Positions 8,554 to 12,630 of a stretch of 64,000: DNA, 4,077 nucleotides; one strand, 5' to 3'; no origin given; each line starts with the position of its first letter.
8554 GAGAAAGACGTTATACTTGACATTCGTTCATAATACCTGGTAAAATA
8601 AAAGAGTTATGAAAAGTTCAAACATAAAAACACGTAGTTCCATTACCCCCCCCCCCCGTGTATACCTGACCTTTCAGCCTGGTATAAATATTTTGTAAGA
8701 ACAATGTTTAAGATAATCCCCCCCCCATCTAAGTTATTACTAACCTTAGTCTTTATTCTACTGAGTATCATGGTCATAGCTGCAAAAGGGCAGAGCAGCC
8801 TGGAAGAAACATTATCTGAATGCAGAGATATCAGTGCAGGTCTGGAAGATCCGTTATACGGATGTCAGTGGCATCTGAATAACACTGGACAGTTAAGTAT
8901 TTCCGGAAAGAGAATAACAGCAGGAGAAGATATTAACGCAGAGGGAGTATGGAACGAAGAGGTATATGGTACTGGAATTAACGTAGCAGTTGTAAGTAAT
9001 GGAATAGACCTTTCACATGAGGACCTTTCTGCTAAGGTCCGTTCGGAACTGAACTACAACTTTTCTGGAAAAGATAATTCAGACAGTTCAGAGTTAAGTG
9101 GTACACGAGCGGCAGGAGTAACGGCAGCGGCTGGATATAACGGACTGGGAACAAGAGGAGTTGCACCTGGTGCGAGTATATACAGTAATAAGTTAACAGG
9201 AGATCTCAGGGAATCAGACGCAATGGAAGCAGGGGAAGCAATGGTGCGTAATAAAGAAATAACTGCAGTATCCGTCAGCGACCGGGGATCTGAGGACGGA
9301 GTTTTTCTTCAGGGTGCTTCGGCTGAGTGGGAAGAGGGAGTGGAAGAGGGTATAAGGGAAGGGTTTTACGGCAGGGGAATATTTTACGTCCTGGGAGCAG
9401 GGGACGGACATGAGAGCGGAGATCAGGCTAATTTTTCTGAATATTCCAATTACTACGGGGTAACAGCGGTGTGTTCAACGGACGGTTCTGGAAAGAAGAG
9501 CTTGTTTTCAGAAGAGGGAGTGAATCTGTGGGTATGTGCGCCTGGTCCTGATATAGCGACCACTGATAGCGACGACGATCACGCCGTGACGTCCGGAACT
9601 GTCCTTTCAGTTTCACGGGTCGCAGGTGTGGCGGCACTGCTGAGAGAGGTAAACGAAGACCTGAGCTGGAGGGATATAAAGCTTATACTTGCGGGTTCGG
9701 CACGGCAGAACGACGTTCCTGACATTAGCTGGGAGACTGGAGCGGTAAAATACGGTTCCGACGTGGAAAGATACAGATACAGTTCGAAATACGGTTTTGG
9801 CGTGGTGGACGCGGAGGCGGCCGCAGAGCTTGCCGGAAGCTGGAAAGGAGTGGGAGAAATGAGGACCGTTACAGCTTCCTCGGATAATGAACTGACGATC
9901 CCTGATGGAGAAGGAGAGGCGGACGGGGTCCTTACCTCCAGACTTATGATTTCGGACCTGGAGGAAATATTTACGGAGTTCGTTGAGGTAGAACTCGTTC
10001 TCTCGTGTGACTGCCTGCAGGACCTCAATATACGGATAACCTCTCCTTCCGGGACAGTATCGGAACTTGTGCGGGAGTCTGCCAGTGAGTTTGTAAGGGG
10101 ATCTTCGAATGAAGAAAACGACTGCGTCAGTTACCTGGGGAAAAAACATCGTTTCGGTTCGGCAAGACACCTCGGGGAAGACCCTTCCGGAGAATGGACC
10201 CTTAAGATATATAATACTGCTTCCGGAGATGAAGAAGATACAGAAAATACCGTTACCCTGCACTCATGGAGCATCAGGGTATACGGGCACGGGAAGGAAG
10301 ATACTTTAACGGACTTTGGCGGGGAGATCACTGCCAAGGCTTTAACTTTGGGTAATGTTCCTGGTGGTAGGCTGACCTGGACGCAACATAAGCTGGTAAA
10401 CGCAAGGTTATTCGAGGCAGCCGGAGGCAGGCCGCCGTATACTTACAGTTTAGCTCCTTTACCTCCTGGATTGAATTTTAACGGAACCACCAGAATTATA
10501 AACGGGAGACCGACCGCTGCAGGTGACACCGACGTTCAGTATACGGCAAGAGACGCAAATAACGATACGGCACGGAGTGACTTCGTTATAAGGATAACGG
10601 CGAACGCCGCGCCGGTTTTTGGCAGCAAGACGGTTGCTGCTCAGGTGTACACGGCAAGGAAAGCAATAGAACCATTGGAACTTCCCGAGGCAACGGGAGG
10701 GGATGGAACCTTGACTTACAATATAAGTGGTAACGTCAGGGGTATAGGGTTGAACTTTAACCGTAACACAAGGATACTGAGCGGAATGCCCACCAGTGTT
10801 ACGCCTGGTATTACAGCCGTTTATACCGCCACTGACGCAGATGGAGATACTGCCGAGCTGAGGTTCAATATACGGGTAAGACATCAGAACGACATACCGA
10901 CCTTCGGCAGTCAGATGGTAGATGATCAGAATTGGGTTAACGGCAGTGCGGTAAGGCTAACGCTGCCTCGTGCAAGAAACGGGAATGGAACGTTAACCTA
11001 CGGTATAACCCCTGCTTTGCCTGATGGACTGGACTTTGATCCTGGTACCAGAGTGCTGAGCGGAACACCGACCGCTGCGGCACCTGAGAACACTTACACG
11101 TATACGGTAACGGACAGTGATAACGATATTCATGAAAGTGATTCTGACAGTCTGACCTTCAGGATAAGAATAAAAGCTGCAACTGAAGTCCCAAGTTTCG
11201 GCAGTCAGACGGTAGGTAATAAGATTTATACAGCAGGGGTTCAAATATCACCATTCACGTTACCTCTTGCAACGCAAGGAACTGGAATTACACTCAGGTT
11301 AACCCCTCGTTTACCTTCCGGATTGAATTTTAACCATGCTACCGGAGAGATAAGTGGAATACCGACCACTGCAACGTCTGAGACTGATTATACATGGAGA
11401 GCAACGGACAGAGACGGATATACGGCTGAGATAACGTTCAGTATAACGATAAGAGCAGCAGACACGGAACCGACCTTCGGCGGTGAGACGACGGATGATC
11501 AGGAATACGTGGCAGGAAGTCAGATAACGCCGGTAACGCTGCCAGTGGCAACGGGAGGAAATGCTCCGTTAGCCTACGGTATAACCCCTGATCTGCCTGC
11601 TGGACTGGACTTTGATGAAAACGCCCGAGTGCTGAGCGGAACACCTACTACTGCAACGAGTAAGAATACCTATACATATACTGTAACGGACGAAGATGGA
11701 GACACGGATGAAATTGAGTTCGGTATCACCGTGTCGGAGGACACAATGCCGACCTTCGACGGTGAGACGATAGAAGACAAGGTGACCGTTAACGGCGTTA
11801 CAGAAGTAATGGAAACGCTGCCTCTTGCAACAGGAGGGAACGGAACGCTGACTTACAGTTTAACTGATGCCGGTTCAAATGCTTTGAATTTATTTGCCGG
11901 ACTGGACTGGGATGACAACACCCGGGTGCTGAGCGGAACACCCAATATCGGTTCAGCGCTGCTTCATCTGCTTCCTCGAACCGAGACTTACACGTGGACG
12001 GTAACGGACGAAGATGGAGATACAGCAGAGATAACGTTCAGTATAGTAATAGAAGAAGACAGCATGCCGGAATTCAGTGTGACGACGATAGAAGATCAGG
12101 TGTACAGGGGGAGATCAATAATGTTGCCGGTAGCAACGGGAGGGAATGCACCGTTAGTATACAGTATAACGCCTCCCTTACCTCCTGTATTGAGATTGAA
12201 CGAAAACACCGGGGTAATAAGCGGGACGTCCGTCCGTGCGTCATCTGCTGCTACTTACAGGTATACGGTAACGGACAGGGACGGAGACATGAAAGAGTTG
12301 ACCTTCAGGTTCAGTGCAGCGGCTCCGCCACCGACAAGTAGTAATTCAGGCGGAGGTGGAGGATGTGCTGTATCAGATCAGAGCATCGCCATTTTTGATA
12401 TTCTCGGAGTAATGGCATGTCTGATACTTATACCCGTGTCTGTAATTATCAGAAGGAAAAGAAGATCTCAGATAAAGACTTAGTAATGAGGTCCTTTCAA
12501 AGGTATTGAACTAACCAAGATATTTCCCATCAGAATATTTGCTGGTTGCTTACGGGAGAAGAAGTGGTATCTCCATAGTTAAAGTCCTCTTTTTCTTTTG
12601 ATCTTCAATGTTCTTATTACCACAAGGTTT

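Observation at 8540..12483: Three-member family of giant secreted kexin-like pseudo-proteases with He_PIG repeat arrays (paralog 1 is the only in-frame copy)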

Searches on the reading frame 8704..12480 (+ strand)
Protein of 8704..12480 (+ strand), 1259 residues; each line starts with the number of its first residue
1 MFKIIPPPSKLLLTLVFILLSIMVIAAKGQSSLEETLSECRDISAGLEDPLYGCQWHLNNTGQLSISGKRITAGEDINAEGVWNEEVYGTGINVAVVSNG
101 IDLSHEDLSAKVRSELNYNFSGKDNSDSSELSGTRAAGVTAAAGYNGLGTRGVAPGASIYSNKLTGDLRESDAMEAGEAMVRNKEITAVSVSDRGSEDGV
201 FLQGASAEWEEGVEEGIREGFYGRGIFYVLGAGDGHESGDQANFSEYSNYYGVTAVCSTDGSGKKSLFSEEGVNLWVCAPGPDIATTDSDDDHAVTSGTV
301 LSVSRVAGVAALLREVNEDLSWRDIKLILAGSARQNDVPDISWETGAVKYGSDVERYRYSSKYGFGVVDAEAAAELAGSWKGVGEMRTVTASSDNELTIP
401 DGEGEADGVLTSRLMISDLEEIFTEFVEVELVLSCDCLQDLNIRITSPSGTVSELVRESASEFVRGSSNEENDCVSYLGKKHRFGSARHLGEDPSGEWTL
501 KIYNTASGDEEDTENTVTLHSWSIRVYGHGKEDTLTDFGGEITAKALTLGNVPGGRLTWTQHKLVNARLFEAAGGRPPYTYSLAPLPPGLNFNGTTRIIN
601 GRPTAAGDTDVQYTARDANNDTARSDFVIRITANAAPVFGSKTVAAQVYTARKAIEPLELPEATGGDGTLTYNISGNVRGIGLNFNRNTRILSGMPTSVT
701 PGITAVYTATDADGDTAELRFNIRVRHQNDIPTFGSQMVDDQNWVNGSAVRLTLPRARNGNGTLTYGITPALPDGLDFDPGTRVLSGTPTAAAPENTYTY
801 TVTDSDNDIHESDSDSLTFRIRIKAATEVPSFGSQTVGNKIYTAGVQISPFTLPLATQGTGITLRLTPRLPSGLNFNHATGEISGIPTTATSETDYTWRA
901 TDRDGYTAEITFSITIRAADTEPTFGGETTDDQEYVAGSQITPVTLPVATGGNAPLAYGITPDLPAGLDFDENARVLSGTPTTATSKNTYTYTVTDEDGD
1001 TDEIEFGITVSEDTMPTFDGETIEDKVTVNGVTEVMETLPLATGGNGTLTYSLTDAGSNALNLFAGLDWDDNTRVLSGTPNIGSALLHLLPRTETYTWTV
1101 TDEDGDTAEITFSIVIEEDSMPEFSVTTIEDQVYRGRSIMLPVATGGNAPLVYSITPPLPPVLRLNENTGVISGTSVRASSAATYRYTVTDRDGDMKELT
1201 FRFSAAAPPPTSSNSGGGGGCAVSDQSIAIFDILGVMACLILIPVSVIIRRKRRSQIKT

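Call 3: search_protein_families(library=pfam, proteins=[window:8704-12480:+], max_evalue=0.01)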
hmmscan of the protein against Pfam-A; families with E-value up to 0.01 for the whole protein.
window:8704-12480:+ (1259 aa): 4 families
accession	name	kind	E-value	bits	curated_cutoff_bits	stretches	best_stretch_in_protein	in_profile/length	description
PF05345.18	He_PIG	-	3e-57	191.5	24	7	739-818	8-92/96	Putative Ig domain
PF00082.27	Peptidase_S8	-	5.5e-20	72.3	21.8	1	89-344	1-274/288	Subtilase family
PF01483.27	P_proprotein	-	1.7e-12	47.7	21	1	426-525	3-85/86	Proprotein convertase P-domain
PF06486.16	DUF1093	-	0.00061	20.8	26.3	0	987-1007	31-51/81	Protein of unknown function (DUF1093)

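Call 10: search_protein_families(library=ncbifam, proteins=[window:8704-12480:+], max_evalue=1)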
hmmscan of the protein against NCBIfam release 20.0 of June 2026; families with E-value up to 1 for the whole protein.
window:8704-12480:+ (1259 aa): 6 families
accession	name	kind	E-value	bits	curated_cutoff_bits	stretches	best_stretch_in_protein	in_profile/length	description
TIGR03921.1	T7SS_mycosin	equivalog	1.3e-21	77.1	278.75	1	79-347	3-278/353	type VII secretion-associated serine protease mycosin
NF033595.1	denti_PrtP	equivalog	4.7e-09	35.4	300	1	248-375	385-503/606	dentilisin complex serine proteinase subunit PrtP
TIGR03660.1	T1SS_rpt_143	domain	6.3e-06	26.2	66.05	1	993-1025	92-122/143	T1SS-143 repeat domain-containing protein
TIGR03786.1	strep_pil_rpt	domain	0.0036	17.5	31.85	0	987-1006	9-28/70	streptococcal pilin isopeptide linkage domain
NF040808.2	CspC_non_triad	exception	0.0093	14.4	675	1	262-315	447-499/556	bile acid germinant receptor pseudoprotease CspC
NF041895.1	choice_anch_V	domain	0.31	11.1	42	1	976-1053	41-113/150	choice-of-anchor V domain-containing protein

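Call 18: list_cluster_members(proteins=[P0025, P0002, P0001, window:8704-12480:+, window:12995-14554:-])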
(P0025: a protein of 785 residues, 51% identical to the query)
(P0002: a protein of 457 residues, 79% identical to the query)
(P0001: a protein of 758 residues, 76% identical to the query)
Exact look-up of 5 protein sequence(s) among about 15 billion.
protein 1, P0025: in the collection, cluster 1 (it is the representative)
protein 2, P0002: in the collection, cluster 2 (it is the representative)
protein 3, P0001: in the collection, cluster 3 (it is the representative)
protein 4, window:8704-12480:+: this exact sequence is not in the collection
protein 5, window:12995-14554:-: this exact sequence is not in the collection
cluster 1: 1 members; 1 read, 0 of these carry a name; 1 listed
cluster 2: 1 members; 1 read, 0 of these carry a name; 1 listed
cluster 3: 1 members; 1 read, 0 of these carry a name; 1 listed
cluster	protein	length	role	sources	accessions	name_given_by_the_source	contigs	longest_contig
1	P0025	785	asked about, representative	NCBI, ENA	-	-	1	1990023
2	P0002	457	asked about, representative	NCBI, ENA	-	-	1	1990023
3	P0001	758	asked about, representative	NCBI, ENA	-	-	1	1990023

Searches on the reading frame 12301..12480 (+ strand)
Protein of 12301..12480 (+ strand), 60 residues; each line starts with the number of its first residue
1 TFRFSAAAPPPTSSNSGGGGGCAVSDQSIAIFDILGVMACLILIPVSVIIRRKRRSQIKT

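Call 10: search_protein_families(library=ncbifam, proteins=[window:12301-12480:+], max_evalue=1)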
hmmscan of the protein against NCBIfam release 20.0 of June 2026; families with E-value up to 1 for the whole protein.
window:12301-12480:+ (60 aa): 3 families
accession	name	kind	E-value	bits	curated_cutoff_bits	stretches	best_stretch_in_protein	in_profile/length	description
TIGR04564.1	Synergist_CTERM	domain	0.027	14.5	22.5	1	35-54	9-27/27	Synerg-CTERM sorting domain-containing protein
NF045529.2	Heimdall-CTERM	domain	0.63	10.6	24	0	41-55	12-26/26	Heimdall-CTERM domain-containing surface protein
NF033191.4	JDVT-CTERM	domain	0.64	10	27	0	17-54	1-34/35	JDVT-CTERM domain-containing protein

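Call 43: find_homologous_proteins(query=window:12334-12480:+, max_evalue=10)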
Query window:12334-12480:+: no candidate shares three 5-residue words with the query. No homologue found.

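Call 48: search_protein_families(library=ncbifam, alignment_id=A2, max_evalue=1)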
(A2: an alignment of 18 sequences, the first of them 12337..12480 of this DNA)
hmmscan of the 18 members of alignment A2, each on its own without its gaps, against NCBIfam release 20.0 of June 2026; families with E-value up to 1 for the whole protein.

A. member 1, window:12337-12480:+ (48 aa): 3 families
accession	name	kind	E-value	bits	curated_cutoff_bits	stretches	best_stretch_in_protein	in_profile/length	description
TIGR04564.1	Synergist_CTERM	domain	0.014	15.4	22.5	1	23-42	9-27/27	Synerg-CTERM sorting domain-containing protein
NF045529.2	Heimdall-CTERM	domain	0.5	10.9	24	1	29-43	12-26/26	Heimdall-CTERM domain-containing surface protein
NF033191.4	JDVT-CTERM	domain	0.58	10.1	27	0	5-42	1-34/35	JDVT-CTERM domain-containing protein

B. families by the number of members that match (of 18 scanned): 5 families
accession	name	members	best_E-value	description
TIGR04564.1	Synergist_CTERM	14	0.0035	Synerg-CTERM sorting domain-containing protein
NF033191.4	JDVT-CTERM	6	0.02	JDVT-CTERM domain-containing protein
NF045529.2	Heimdall-CTERM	4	0.23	Heimdall-CTERM domain-containing surface protein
NF002988.0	PRK03731.1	1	0.12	shikimate kinase AroL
TIGR01167.1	LPXTG_anchor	1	0.19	LPXTG cell wall anchor domain-containing protein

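Call 52: search_protein_representatives(alignment_id=A2)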
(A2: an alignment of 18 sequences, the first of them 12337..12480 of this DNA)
Query: 18 sequences, 46 profile positions. Proteins with E-value up to 0.001 (for the whole library): 16; up to 1e-10: 15; up to 1e-30: 0. The best 16 are listed.
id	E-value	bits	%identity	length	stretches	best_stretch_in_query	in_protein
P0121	6.9e-24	99.1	-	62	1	2-46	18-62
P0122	4.4e-23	96.5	-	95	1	2-46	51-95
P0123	5.4e-23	96.3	-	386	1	2-46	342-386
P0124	5.9e-23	96.1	-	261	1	2-46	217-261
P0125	3.0e-22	93.9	-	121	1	2-46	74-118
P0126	4.2e-22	93.4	-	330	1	2-46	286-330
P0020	6.1e-22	92.9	-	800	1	1-46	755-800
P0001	7.3e-22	92.7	-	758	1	2-46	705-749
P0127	1.4e-21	91.8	-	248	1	1-46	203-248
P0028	3.4e-21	90.5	-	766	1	1-46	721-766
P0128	4.2e-21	90.2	-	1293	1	2-45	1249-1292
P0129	5.0e-20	86.8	-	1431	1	2-46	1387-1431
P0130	6.0e-20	86.5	-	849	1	1-46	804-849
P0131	8.8e-20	86.0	-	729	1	2-46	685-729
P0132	8.1e-19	82.9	-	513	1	1-41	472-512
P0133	7.5e-04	35.0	-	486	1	5-40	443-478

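Call 53: search_protein_families(library=pfam, proteins=[P0123, P0124, P0126, P0127, P0128, P0129, P0130, P0131, P0132, P0133], max_evalue=0.001)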
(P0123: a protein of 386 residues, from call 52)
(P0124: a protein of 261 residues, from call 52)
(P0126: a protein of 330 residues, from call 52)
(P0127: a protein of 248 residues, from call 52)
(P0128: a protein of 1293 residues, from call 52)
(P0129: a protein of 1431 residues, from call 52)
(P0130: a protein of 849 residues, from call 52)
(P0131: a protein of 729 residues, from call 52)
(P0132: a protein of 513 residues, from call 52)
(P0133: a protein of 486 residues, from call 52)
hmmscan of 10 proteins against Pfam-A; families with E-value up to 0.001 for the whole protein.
P0123 (386 aa): 1 family
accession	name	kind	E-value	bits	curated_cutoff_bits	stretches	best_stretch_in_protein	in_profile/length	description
PF04151.21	PPC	-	6.5e-06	27.4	25.9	1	125-192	3-69/70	Bacterial pre-peptidase C-terminal domain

P0124 (261 aa): 1 family
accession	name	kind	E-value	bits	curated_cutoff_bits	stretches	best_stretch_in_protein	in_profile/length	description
PF05345.18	He_PIG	-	9.2e-11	42.5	24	1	111-192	7-95/96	Putative Ig domain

P0126 (330 aa): 3 families
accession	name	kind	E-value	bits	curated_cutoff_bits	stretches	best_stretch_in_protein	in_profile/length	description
PF05345.18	He_PIG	-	7.2e-34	116.6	24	3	203-280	7-95/96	Putative Ig domain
PF16569.11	GramPos_pilinBB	-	5.8e-06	27.6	30.5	0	138-192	21-74/116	Gram-positive pilin backbone subunit 2, Cna-B-like domain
PF17963.7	Big_9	-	1.3e-05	26.4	23.6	0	224-276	32-86/89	Bacterial Ig domain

P0127 (248 aa): 2 families
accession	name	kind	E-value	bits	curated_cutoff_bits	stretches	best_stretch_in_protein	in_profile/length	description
PF05345.18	He_PIG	-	4.5e-19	69.1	24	2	123-182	34-95/96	Putative Ig domain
PF17963.7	Big_9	-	1.1e-05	26.6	23.6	0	31-92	32-89/89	Bacterial Ig domain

P0128 (1293 aa): 3 families
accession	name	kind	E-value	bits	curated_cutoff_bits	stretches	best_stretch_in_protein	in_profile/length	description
PF05345.18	He_PIG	-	3.6e-60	200.9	24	6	902-966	23-95/96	Putative Ig domain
PF00082.27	Peptidase_S8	-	2.5e-21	76.7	21.8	1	107-383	1-276/288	Subtilase family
PF01483.27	P_proprotein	-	6.9e-14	52.2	21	1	473-565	3-85/86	Proprotein convertase P-domain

P0129 (1431 aa): 3 families
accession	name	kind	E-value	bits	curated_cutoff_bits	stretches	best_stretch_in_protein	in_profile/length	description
PF00082.27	Peptidase_S8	-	4.9e-29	102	21.8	1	647-897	1-276/288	Subtilase family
PF05345.18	He_PIG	-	7.9e-27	94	24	3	1115-1179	22-95/96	Putative Ig domain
PF01483.27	P_proprotein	-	1.7e-16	60.5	21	1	989-1082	3-85/86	Proprotein convertase P-domain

P0130 (849 aa): 3 families
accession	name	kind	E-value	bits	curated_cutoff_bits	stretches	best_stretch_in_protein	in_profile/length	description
PF05345.18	He_PIG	-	3.2e-60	201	24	6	725-783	34-95/96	Putative Ig domain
PF17963.7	Big_9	-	1.8e-06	29.2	23.6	0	530-585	33-89/89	Bacterial Ig domain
PF23237.1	HYR_4C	-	0.00015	22.3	27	0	752-781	42-71/73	HYR-like domain with 4 cysteines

P0131 (729 aa): 6 families
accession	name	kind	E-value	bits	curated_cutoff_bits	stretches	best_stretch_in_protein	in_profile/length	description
PF05345.18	He_PIG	-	4.7e-63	210.1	24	7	230-299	19-95/96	Putative Ig domain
PF23237.1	HYR_4C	-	1.5e-11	44.7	27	0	259-299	33-73/73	HYR-like domain with 4 cysteines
PF17963.7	Big_9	-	5.6e-07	30.8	23.6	0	132-205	15-89/89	Bacterial Ig domain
PF06486.16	DUF1093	-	0.00025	22.1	26.3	0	88-109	30-51/81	Protein of unknown function (DUF1093)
PF02170.28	PAZ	-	0.00034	21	28.8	0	538-575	16-55/123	PAZ domain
PF13442.11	Cytochrome_CBB3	-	0.00039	21.1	27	0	114-130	45-61/68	Cytochrome C oxidase, cbb3-type, subunit III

P0132 (513 aa): 1 family
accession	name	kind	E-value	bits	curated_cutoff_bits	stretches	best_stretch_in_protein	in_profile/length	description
PF05345.18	He_PIG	-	8.6e-29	100.3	24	3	176-260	8-95/96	Putative Ig domain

P0133 (486 aa): 2 families
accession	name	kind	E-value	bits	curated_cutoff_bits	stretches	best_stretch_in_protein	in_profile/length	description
PF13229.12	Beta_helix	-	8.3e-11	42.2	25.9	1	138-266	9-118/158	Right handed beta helix region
PF05048.19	NosD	-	4.9e-08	33.1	23.6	1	136-263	45-151/212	Periplasmic copper-binding protein (NosD)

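Call 56: find_encoding_contigs(protein=P0133, flank=8000, max_places=3)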
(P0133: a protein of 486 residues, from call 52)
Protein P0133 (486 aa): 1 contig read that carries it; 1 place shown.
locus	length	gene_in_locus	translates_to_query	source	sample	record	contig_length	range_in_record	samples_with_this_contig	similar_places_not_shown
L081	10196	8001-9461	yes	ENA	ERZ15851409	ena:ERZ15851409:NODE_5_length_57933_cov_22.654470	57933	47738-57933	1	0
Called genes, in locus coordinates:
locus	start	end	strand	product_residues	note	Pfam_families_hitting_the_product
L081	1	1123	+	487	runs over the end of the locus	PF00309:Sigma54_AID, PF04963:Sigma54_CBD, PF04552:Sigma54_DBD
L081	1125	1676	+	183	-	PF02482:Ribosomal_S30AE, PF16321:Ribosom_S30AE_C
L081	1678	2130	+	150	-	PF00359:PTS_EIIA_2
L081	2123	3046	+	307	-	PF02603:Hpr_kinase_N, PF07475:Hpr_kinase_C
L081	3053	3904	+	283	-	PF03668:RapZ-like_N, PF22740:PapZ_C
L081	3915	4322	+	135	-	PF03610:EIIA-man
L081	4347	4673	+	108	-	-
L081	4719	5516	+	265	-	PF00702:Hydrolase, PF13344:Hydrolase_6, PF13242:Hydrolase_like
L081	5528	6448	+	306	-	PF00892:EamA, PF03151:TPT (weak), PF00892:EamA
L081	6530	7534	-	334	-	PF00579:tRNA-synt_1b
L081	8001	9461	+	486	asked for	PF05048:NosD (weak), PF13229:Beta_helix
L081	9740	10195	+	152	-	?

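Call 57: find_encoding_contigs(protein=P0128, flank=6000, max_places=3)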
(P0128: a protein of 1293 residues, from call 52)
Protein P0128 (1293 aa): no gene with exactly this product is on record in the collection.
